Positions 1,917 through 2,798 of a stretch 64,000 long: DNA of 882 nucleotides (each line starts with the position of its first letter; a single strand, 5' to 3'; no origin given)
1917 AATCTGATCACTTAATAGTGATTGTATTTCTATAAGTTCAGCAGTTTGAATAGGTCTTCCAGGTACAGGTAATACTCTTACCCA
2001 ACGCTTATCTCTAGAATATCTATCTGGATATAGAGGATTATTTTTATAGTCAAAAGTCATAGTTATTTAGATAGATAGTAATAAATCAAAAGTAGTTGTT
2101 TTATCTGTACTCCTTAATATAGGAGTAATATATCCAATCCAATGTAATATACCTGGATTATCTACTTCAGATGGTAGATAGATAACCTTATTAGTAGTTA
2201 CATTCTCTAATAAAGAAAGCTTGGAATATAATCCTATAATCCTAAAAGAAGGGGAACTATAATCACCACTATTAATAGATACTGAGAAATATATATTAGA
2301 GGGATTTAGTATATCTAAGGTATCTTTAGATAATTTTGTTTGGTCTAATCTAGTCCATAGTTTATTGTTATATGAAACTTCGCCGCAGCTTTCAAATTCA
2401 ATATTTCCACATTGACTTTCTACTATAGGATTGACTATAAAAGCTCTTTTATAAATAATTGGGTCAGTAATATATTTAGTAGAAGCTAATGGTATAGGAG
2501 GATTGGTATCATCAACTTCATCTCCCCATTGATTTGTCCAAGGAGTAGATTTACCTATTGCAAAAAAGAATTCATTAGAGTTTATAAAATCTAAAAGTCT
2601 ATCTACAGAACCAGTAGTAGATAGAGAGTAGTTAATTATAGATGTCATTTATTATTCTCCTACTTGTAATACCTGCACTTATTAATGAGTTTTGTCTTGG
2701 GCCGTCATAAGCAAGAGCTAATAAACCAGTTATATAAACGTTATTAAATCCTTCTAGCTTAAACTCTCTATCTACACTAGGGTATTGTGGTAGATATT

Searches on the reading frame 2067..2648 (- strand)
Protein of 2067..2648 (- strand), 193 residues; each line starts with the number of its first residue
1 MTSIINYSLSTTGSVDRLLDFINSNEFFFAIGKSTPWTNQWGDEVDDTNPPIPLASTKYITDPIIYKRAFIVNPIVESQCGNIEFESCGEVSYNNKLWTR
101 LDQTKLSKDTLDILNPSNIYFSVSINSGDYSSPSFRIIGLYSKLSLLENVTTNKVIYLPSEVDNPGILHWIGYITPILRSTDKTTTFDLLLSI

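Call 83: find_encoding_contigs(protein=window:2067-2648:-, flank=10000, max_places=1)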
Protein window:2067-2648:- (193 aa): 1 contig read that carries it; 1 place shown.
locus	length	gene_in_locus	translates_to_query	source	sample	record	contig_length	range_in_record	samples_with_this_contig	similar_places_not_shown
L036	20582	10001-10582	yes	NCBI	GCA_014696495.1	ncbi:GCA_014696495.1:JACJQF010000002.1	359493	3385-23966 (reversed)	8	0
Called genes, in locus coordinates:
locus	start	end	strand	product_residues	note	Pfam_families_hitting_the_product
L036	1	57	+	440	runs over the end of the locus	-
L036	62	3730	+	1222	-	-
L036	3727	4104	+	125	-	-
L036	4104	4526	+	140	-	-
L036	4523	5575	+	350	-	-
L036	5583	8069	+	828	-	-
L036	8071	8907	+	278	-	PF19264:DUF5907 (weak)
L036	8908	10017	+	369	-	PF07992:Pyr_redox_2, PF13434:Lys_Orn_oxgnase, PF13454:NAD_binding_9 (weak), PF13738:Pyr_redox_3 (faint)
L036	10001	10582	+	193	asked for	PF25691:BW3TFN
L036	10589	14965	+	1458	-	PF16075:DUF4815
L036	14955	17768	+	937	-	PF16075:DUF4815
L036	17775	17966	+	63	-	-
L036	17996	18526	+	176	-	-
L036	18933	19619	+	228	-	-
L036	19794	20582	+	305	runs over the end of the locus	-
